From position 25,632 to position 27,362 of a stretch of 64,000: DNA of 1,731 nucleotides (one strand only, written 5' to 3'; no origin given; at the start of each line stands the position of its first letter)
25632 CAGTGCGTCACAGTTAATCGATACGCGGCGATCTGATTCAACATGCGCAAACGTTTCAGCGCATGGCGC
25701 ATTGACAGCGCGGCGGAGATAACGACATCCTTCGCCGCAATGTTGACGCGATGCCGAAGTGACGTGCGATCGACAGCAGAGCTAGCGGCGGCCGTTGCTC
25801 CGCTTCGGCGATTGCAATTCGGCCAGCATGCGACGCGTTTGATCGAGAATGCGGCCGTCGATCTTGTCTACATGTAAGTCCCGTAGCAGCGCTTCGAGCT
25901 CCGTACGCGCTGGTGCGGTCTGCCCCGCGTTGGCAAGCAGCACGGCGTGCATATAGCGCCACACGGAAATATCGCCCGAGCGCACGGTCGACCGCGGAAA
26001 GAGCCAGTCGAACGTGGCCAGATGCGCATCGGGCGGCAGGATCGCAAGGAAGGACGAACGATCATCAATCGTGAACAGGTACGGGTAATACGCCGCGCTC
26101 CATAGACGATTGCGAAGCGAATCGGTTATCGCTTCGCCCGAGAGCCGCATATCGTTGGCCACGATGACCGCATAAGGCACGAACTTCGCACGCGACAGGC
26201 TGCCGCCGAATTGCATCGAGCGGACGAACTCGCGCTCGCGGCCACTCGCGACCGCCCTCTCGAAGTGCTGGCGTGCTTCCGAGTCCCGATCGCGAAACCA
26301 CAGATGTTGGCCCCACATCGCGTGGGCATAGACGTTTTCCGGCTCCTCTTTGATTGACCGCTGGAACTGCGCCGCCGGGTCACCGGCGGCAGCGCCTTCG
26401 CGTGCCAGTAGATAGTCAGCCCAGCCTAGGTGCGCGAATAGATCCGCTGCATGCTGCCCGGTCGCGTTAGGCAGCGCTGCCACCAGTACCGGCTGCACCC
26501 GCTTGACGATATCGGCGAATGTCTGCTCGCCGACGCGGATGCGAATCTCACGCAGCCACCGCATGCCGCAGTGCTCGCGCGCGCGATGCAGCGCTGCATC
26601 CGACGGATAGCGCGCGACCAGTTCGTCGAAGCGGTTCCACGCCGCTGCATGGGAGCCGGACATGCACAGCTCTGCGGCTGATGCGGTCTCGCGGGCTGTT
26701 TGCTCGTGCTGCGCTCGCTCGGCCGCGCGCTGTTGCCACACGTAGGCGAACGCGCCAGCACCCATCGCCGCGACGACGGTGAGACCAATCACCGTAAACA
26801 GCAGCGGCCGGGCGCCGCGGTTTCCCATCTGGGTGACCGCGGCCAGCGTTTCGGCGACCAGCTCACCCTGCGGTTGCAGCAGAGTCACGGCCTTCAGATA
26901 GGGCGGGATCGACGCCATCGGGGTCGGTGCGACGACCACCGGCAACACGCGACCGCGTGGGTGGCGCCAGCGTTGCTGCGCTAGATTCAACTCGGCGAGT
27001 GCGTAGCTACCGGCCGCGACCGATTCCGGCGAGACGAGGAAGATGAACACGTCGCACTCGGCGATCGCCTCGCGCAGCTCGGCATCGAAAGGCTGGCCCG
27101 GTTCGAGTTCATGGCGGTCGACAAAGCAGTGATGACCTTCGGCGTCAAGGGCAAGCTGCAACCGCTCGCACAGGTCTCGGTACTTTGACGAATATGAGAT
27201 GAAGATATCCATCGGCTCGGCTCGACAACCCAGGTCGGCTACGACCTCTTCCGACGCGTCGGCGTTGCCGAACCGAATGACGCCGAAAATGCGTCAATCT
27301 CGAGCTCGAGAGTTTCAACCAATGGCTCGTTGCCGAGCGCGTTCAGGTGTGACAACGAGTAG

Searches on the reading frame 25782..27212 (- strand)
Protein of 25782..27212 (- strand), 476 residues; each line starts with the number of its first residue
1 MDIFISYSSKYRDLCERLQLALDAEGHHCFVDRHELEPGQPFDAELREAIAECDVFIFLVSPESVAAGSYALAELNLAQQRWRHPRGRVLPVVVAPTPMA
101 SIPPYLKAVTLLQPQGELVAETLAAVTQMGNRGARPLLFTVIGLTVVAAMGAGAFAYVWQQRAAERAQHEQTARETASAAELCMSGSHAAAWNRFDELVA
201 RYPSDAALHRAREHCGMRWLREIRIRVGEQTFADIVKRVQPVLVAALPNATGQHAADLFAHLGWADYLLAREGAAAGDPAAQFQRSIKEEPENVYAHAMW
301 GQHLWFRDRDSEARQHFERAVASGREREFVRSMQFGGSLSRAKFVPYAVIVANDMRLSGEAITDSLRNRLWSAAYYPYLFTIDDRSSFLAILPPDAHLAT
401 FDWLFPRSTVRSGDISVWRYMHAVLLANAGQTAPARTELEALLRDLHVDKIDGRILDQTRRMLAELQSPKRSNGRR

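Call 74: search_protein_families(library=pfam, proteins=[window:25782-27212:-], max_evalue=0.0001)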
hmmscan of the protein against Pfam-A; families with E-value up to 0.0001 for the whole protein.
window:25782-27212:- (476 aa): 2 families
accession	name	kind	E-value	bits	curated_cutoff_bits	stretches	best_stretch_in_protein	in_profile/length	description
PF13676.11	TIR_2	-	2e-20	74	28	1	3-98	1-98/122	TIR domain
PF01582.25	TIR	-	2.8e-07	30.9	21.3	1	12-98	15-100/179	TIR domain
